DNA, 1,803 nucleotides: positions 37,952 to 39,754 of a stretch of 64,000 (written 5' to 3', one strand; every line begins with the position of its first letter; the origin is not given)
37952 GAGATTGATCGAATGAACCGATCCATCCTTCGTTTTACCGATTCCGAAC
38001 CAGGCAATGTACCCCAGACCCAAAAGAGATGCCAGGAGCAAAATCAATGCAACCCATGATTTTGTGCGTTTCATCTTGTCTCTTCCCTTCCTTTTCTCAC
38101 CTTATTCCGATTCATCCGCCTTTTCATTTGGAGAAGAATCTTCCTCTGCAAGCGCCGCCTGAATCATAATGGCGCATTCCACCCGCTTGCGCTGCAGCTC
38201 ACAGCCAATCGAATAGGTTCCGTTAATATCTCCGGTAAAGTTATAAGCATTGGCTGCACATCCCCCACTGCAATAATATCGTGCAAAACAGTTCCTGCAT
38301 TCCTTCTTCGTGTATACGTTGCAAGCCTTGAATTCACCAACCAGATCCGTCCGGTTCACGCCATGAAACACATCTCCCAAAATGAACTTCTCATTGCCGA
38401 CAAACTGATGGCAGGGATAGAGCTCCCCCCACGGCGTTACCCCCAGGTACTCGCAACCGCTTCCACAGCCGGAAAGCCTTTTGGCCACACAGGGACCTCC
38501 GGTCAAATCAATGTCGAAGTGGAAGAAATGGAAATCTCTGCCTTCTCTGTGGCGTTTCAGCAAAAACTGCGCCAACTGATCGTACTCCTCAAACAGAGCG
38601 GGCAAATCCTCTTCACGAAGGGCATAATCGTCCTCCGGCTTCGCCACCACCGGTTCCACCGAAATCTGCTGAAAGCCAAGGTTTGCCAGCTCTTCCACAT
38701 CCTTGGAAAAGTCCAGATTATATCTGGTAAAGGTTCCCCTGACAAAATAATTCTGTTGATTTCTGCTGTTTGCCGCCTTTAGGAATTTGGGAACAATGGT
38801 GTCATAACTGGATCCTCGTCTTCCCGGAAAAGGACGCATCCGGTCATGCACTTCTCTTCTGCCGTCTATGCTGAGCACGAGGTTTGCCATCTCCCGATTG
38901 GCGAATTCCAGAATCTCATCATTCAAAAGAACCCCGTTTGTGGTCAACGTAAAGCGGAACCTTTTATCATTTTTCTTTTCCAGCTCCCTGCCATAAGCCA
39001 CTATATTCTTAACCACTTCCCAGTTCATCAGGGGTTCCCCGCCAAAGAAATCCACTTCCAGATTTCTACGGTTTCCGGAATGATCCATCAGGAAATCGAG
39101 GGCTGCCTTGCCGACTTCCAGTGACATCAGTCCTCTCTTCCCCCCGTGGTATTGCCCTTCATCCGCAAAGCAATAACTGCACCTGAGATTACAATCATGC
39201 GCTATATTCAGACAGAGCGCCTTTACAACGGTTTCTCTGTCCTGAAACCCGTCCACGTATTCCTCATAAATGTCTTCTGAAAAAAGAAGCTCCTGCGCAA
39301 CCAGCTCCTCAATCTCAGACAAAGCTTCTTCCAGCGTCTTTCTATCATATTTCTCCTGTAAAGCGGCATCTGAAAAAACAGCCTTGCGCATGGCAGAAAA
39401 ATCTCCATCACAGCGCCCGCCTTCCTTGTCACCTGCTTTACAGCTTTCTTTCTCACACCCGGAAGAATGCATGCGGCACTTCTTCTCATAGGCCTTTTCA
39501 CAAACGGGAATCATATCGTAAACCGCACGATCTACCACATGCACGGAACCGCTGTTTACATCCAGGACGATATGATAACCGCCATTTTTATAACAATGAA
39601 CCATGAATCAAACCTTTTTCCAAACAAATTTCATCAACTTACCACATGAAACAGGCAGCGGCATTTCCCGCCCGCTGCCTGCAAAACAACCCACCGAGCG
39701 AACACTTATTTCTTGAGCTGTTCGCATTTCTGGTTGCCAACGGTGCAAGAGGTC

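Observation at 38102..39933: SCIFF ranthipeptide locus: a 48-aa six-cysteine precursor that the ORF track missed, with its radical-SAM/SPASM maturase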

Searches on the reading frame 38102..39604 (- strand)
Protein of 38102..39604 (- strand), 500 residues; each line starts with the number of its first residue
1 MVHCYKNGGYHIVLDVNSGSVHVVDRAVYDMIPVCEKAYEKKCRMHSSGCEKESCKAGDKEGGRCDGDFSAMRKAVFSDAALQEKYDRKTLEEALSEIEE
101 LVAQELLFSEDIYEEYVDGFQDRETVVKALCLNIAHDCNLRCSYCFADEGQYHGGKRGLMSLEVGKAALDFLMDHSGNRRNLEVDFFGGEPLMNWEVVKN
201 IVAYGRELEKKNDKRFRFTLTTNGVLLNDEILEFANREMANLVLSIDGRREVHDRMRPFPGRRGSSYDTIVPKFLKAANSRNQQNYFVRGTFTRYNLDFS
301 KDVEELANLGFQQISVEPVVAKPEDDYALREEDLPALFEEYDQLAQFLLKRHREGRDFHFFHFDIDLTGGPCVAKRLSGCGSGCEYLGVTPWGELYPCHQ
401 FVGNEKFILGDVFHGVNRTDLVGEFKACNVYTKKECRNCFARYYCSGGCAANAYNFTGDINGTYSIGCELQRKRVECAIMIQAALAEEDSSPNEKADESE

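Call 3: search_protein_families(library=ncbifam, proteins=[window:38102-39604:-], max_evalue=0.01)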
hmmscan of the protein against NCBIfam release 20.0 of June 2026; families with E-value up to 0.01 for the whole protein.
window:38102-39604:- (500 aa): 69 families (the best 25 are shown)
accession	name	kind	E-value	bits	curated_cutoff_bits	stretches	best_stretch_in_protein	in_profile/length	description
TIGR03974.1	rSAM_six_Cys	equivalog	3.3e-219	728.3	425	1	2-484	1-451/451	thioether cross-link-forming SCIFF peptide maturase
NF040492.1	not_ScfB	exception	4.7e-172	572.9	855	2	81-483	48-449/450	ScfB-related radical SAM/SPASM orphan maturase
NF047865.1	rSAM_PapB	equivalog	1.4e-79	267.7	340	1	127-461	2-328/330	PapB family radical SAM/SPASM ranthipeptide maturase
TIGR04064.1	rSAM_nif11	equivalog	1.6e-76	257.9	518.7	1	101-490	53-441/459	nif11-like peptide radical SAM maturase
TIGR03906.1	quino_hemo_SAM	equivalog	3.3e-73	246.9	453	1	80-487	49-452/467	quinohemoprotein amine dehydrogenase maturation protein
TIGR04068.1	rSAM_ocin_clost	equivalog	4.9e-48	164.1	500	2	124-281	80-235/462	Cys-rich peptide radical SAM maturase CcpM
TIGR03978.1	rSAM_paired_1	equivalog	3.2e-32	111.9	370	1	127-465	81-432/466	His-Xaa-Ser system radical SAM maturase HxsB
TIGR04115.1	rSAM_Cxxx_rpt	equivalog_domain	6.1e-32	111.5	350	1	128-477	2-355/359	radical SAM peptide maturase, CXXX-repeat target family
TIGR04280.1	geopep_mat_rSAM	hypoth_equivalog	7.4e-32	110.8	400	2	93-277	51-230/428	geopeptide radical SAM maturase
NF038107.1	rSAM_NF038107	equivalog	1.8e-29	102.8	600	1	110-462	63-413/444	Cys-every-fifth radical SAM/SPASM peptide maturase CefB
TIGR04463.1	rSAM_vs_C_rich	equivalog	2.4e-29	102.4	525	1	88-461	38-405/438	TIGR04463 family radical SAM/SPASM RiPP maturase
NF035951.1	rSAM_RumMC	equivalog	9.7e-28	97.1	720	1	65-270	39-253/510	RumMC family radical SAM sactipeptide maturase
TIGR04163.1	rSAM_cobopep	equivalog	4.3e-27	94.9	375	1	79-487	18-424/428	peptide-modifying radical SAM enzyme CbpB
NF041298.1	rSAM_mat_DynA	equivalog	6.1e-27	94.5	450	1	135-462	8-334/356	dynobactin maturation radical SAM/SPASM protein DynA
TIGR03942.1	sulfatase_rSAM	equivalog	3.1e-24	85.7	349.45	1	134-460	7-335/363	anaerobic sulfatase maturase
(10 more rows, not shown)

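Call 4: search_protein_families(library=pfam, proteins=[window:38102-39604:-], max_evalue=0.01)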
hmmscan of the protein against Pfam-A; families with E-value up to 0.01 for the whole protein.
window:38102-39604:- (500 aa): 2 families
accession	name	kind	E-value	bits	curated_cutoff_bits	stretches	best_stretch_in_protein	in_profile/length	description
PF04055.27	Radical_SAM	-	1.8e-12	48.2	29.5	1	133-257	2-121/166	Radical SAM superfamily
PF13353.11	Fer4_12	-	1.2e-10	42.2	22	1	134-267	11-133/137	4Fe-4S single cluster domain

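Call 8: search_solved_structures(query=window:38102-39604:-, show_alignments=1)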
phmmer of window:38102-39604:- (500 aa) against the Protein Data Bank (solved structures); distinct sequences matched with E-value up to 0.001: 8.
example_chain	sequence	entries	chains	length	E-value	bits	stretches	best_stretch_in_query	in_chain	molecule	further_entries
5wgg_A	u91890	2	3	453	1e-173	581.8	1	82-483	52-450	Radical SAM domain protein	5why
8vpo_A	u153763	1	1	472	1.1e-09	40.7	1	126-470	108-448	Radical SAM core domain-containing protein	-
4k37_A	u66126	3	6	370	1.6e-08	36.8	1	135-450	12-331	Anaerobic sulfatase-maturating enzyme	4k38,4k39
4k36_A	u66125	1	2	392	2.7e-08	36.1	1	135-450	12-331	Anaerobic sulfatase-maturating enzyme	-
9gm3_A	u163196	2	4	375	8.4e-08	34.4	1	131-258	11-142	ChlB radical SAM domain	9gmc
6c8v_A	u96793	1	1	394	5.3e-05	25.2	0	365-471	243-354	Coenzyme PQQ synthesis protein E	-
7vob_C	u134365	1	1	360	0.00094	21.1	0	184-262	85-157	Cytosylglucuronate decarboxylase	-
7voc_C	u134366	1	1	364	0.00096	21.1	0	184-262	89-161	Cytosylglucuronate decarboxylase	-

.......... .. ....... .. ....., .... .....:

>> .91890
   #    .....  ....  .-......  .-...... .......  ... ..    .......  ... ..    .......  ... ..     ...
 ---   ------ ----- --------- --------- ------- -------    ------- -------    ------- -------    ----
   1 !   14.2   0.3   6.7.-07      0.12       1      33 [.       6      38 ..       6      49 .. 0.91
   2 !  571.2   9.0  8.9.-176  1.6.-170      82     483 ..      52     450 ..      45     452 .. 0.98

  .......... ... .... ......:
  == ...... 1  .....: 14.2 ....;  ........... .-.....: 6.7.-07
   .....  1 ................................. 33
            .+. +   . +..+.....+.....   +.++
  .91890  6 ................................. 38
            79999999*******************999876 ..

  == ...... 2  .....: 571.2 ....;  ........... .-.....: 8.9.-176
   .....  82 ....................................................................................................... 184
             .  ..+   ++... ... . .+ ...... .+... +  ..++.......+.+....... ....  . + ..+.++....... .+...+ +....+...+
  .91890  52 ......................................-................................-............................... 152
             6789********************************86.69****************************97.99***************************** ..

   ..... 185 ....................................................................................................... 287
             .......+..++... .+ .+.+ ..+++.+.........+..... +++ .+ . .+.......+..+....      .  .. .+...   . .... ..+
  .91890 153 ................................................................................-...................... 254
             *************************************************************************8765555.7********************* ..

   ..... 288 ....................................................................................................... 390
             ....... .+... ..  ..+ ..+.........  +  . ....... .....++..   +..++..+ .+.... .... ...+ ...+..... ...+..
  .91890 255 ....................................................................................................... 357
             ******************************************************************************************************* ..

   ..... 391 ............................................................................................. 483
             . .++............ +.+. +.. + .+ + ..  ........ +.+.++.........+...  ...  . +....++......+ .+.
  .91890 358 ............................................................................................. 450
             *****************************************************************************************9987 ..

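Call 12: find_homologous_proteins(query=window:38102-39604:-, max_evalue=1e-50)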
Query window:38102-39604:- (500 aa): 8000 proteins with E <= 1e-50 among 8000 candidates; the best 120 are listed.
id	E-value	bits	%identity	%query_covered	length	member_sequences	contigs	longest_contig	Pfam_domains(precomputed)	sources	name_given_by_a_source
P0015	0.0e+0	1158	99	100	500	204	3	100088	PF04055.28,PF13353.12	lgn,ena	-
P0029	0.0e+0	1058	90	100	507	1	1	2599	PF04055.28,PF13353.12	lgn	-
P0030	3.4e-232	790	99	68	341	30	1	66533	PF04055.28,PF13353.12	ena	-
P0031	4.4e-226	769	-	-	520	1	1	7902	PF04055.28,PF13353.12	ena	-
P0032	1.7e-223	761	69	98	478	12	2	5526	PF04055.28,PF13353.12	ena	-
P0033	1.3e-221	755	69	98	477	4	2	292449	PF04055.28,PF13353.12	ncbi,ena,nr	ncbi:MAG: thioether cross-link-forming SCIFF peptide maturase [Butyrivibrio sp.]|nr:thioether cross-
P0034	1.4e-220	751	57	98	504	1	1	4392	PF04055.28,PF13353.12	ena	-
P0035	2.1e-219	747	68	98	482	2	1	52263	PF04055.28,PF13353.12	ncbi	-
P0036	8.5e-219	745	64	97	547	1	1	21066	PF04055.28,PF13353.12,PF05402.19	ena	-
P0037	3.3e-218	743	70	98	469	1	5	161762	PF04055.28,PF13353.12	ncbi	-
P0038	4.1e-218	743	68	98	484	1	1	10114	PF04055.28,PF13353.12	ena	-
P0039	4.5e-218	743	66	99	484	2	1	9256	PF04055.28,PF13353.12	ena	-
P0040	7.1e-218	742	66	99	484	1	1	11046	PF04055.28,PF13353.12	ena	-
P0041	8.3e-218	742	67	98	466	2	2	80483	PF04055.28,PF13353.12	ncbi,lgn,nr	ncbi:MAG: thioether cross-link-forming SCIFF peptide maturase [Lachnospiraceae bacterium]|nr:thioeth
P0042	8.3e-218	742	66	99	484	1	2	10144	PF04055.28,PF13353.12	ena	-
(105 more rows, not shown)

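Call 28: find_encoding_contigs(protein=window:38102-39604:-, flank=4000, max_places=5)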
Protein window:38102-39604:- (500 aa): 24 contigs read that carry it; 5 places shown.
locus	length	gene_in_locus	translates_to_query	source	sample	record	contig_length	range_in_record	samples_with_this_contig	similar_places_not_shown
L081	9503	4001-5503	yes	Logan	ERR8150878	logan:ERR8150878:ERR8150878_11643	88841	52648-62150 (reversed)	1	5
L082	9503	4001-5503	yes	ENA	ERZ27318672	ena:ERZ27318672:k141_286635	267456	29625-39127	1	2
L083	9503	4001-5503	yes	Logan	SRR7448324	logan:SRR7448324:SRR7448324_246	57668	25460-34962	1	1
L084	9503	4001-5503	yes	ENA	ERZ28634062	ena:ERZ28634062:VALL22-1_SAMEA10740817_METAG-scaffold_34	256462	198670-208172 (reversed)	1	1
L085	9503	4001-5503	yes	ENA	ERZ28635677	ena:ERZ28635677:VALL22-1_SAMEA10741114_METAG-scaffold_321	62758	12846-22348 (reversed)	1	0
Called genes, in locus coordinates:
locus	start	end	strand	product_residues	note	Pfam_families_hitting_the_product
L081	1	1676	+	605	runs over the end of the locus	PF01321:Creatinase_N, PF16189:Creatinase_N_2, PF00557:Peptidase_M24, PF16188:Peptidase_M24_C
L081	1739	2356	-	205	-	PF01648:ACPS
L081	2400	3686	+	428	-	PF01595:CNNM, PF00571:CBS, PF03471:CorC_HlyC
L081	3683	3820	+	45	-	-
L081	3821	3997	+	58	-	-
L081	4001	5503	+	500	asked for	PF04055:Radical_SAM, PF13353:Fer4_12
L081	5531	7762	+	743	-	PF07549:Sec_GG (faint), PF21760:SecD_1st, PF22599:SecDF_P1_head, PF03176:MMPL, PF02355:SecD_SecF_C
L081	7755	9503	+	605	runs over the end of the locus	PF01368:DHH, PF02272:DHHA1, PF17768:RecJ_OB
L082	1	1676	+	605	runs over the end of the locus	PF01321:Creatinase_N, PF16189:Creatinase_N_2, PF00557:Peptidase_M24, PF16188:Peptidase_M24_C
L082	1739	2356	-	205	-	PF01648:ACPS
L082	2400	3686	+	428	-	PF01595:CNNM, PF00571:CBS, PF03471:CorC_HlyC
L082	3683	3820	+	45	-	-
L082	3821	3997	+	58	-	-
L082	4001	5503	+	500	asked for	PF04055:Radical_SAM, PF13353:Fer4_12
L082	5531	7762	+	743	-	PF07549:Sec_GG (faint), PF21760:SecD_1st, PF22599:SecDF_P1_head, PF03176:MMPL, PF00873:ACR_tran (faint), PF02355:SecD_SecF_C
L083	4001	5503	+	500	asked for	PF04055:Radical_SAM, PF13353:Fer4_12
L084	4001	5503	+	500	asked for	PF04055:Radical_SAM, PF13353:Fer4_12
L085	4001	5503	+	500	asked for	PF04055:Radical_SAM, PF13353:Fer4_12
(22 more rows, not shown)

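Call 37: predict_structure(alignment_id=A1)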
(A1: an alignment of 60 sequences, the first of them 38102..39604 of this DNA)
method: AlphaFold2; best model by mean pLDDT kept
length: 500 residues; sequences in the alignment: 60
mean_pLDDT: 85.4   pTM: 0.83
mean pLDDT of the five models: 85.4, 83.8, 83.5, 83.0, 81.2
residues with pLDDT >= 90: 257; 70-90: 174; 50-70: 46; < 50: 23
segments of 3 or more residues with pLDDT < 50: 49-61, 492-495, 497-500
pLDDT, mean of each block of 10 residues (from residue 1): 80 82 91 93 64 44 64 95 97 95 86 72 84 82 67 73 98 94 89 94 98 97 95 97 96 89 87 98 96 96 98 94 92 97 96 96 78 55 78 91 90 94 82 75 68 88 88 87 84 49
secondary structure, 60 per line:
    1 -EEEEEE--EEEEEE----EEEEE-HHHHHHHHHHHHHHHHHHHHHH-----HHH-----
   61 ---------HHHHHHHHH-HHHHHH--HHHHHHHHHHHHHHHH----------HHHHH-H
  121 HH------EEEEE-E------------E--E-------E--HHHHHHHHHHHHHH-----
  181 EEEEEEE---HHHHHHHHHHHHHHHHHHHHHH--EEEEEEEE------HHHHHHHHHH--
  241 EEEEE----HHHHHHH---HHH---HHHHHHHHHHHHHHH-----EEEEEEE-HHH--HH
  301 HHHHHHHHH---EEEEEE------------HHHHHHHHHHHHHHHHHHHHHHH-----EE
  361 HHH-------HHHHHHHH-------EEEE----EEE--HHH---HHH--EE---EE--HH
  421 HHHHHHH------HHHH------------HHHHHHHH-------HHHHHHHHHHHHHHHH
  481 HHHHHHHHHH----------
elements in order: E2-7 E10-15 E20-24 H26-47 H70-78 H80-85 H88-103 H114-118 E129-133 H162-175 E181-187 H191-212 E215-222 H229-238 E241-245 H250-256 H266-280 E286-292 H299-309 E313-318 H331-353 H371-378 E386-389 E394-396 H419-427 H434-437 H450-457 H465-490
